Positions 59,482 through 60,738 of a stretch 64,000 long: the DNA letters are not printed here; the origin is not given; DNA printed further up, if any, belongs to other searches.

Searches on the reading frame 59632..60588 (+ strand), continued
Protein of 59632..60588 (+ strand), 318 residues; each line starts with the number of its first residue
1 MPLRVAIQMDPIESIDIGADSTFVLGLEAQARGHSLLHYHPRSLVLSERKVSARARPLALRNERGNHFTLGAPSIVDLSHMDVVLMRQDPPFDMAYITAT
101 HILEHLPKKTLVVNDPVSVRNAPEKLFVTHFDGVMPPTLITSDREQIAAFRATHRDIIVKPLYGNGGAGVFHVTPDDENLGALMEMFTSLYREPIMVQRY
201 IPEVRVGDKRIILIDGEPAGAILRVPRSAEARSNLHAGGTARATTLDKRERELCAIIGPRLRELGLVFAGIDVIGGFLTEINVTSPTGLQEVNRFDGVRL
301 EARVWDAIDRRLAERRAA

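Call 43: search_protein_families(library=ncbifam, proteins=[L170:3152-3763:+, L170:4055-4717:-, L167:4213-4683:-], max_evalue=0.00001)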
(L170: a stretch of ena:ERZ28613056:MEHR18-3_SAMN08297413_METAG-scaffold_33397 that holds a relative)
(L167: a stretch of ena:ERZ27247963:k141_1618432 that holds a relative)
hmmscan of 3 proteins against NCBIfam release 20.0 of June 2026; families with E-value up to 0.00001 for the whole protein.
L170:3152-3763:+ (203 aa): 9 families
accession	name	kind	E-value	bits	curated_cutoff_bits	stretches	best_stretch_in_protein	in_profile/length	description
TIGR00336.1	pyrE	equivalog_domain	3.4e-34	118.1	106.8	1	17-191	3-171/173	orotate phosphoribosyltransferase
NF010382.0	PRK13809.1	equivalog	1.5e-12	47.3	208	1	8-171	8-162/210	orotate phosphoribosyltransferase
TIGR01367.1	pyrE_Therm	equivalog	2.9e-12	46.6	150.25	1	19-169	8-147/187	orotate phosphoribosyltransferase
NF001729.0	PRK00455.1-3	equivalog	4.8e-12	45.7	245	1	27-150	33-150/231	orotate phosphoribosyltransferase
NF004034.0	PRK05500.1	equivalog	1.8e-11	43.3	656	1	13-161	290-429/478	bifunctional orotidine-5'-phosphate decarboxylase/orotate phosphoribosyltransferase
NF002635.0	PRK02304.1-4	subfamily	1.8e-07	30.9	146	1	59-181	43-169/188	adenine phosphoribosyltransferase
NF002620.0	PRK02277.1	subfamily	3.3e-07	30.2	115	1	48-167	66-181/201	orotate phosphoribosyltransferase-like protein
NF040646.1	HPT_Archaea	equivalog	1.3e-06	28.2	200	1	59-175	43-162/184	hypoxanthine/guanine phosphoribosyltransferase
NF006328.0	PRK08558.1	equivalog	5.3e-06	26.2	184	1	56-167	97-216/238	adenine phosphoribosyltransferase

L170:4055-4717:- (220 aa): 1 family
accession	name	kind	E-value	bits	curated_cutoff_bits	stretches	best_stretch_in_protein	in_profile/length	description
TIGR01915.1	npdG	equivalog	5.1e-18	65.8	149.8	1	1-197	1-203/220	NADPH-dependent F420 reductase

L167:4213-4683:- (156 aa): 1 family
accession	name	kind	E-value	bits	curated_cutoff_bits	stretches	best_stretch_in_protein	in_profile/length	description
TIGR01915.1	npdG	equivalog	7.2e-09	35.9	149.8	1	17-137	88-207/220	NADPH-dependent F420 reductase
